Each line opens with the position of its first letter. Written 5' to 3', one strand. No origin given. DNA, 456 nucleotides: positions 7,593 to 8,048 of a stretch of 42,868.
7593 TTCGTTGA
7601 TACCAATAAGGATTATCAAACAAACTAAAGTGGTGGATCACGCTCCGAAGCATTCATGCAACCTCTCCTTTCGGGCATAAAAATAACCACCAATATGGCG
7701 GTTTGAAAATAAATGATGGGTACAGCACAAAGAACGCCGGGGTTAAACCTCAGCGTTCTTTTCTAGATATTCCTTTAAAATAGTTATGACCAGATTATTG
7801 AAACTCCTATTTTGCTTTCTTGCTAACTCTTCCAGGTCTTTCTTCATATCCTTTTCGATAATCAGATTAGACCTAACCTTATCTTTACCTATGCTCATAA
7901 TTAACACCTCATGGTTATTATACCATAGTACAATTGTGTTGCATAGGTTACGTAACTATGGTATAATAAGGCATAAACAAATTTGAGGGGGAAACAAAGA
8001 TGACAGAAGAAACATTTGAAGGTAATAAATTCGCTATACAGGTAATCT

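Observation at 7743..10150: A self-contained plus-strand cassette with its own RHH regulator and recombinase lies between the tail and lysis modules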

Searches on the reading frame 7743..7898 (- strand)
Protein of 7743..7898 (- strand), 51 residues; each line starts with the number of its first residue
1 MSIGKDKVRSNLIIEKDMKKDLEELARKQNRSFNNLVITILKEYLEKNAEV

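Call 10: search_protein_families(library=pfam, proteins=[window:7743-7898:-], max_evalue=0.1)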
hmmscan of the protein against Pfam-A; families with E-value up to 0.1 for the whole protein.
window:7743-7898:- (51 aa): 4 families
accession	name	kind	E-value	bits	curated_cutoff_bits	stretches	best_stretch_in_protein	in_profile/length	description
PF07878.17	RHH_5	-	0.0027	17.9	26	1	17-48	11-42/43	CopG-like RHH_1 or ribbon-helix-helix domain, RHH_5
PF03869.20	Arc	-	0.011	16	20.4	1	16-50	13-47/50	Arc-like DNA binding domain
PF01402.27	RHH_1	-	0.017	15.5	20.5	1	14-46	6-38/39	Ribbon-helix-helix protein, copG family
PF13467.12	RHH_4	-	0.033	14.7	25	1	13-49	16-51/67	Ribbon-helix-helix domain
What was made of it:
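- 7743..7898 (-): 51-aa ribbon-helix-helix (Arc/CopG-like) transcription regulator, divergent from the operon. Call 10 (RHH_5, Arc and RHH_1, all weak).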

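Call 11: search_protein_families(library=phrogs, proteins=[window:7743-7898:-], max_evalue=0.1)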
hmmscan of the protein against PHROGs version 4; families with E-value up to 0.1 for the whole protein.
window:7743-7898:- (51 aa): 13 families
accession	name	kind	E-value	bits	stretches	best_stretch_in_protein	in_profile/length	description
phrog_582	-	transcription regulation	3.9e-09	37.7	1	4-49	54-99/105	Arc-like repressor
phrog_2685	-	other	6.4e-06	27.6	1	16-49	27-60/161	partition protein ATPase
phrog_795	-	other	2.7e-05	25.5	1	4-50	14-60/116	partition protein ATPase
phrog_228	-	transcription regulation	0.00027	21.8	1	5-48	8-51/251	Arc-like repressor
phrog_3431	-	transcription regulation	0.0098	16.6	1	17-42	28-53/67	Arc-like repressor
phrog_11486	-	unknown function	0.01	16.5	1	3-36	134-169/243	-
phrog_1287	-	unknown function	0.016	16.6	1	11-49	13-51/115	-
phrog_7906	-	transcription regulation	0.021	16.6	1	4-48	6-50/111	Arc-like transcriptional regulator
phrog_25971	-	unknown function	0.028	15.8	1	11-48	77-114/116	-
phrog_15666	-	unknown function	0.038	15.2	1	11-49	6-44/81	-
phrog_7325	-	transcription regulation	0.038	15.1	1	14-48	63-97/151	CopG-like transcriptional repressor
phrog_3180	-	transcription regulation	0.056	14.4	1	5-47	3-45/50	Arc-like repressor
phrog_12318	-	unknown function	0.061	14.6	1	11-42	62-93/94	-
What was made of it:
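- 7743..7898 (-): Call 11 (phrog_582 Arc-like repressor, 3.9e-9).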

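Call 22: search_protein_families(library=ncbifam, proteins=[window:7743-7898:-], max_evalue=0.01)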
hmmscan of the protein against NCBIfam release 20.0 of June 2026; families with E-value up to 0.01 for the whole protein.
window:7743-7898:- (51 aa): 2 families
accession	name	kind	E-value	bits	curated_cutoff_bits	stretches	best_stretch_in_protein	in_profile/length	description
NF048017.1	antitoxin_RelB_like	equivalog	0.002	18.3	50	1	15-47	3-35/70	type II toxin-antitoxin system RelB family antitoxin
NF008671.0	PRK11675.1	equivalog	0.0045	17.4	62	1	9-49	52-92/95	LexA regulated protein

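Call 23: search_protein_families(library=padloc, proteins=[window:7743-7898:-], max_evalue=0.1)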
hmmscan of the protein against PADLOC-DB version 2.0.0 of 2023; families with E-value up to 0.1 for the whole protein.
window:7743-7898:- (51 aa): 0 families
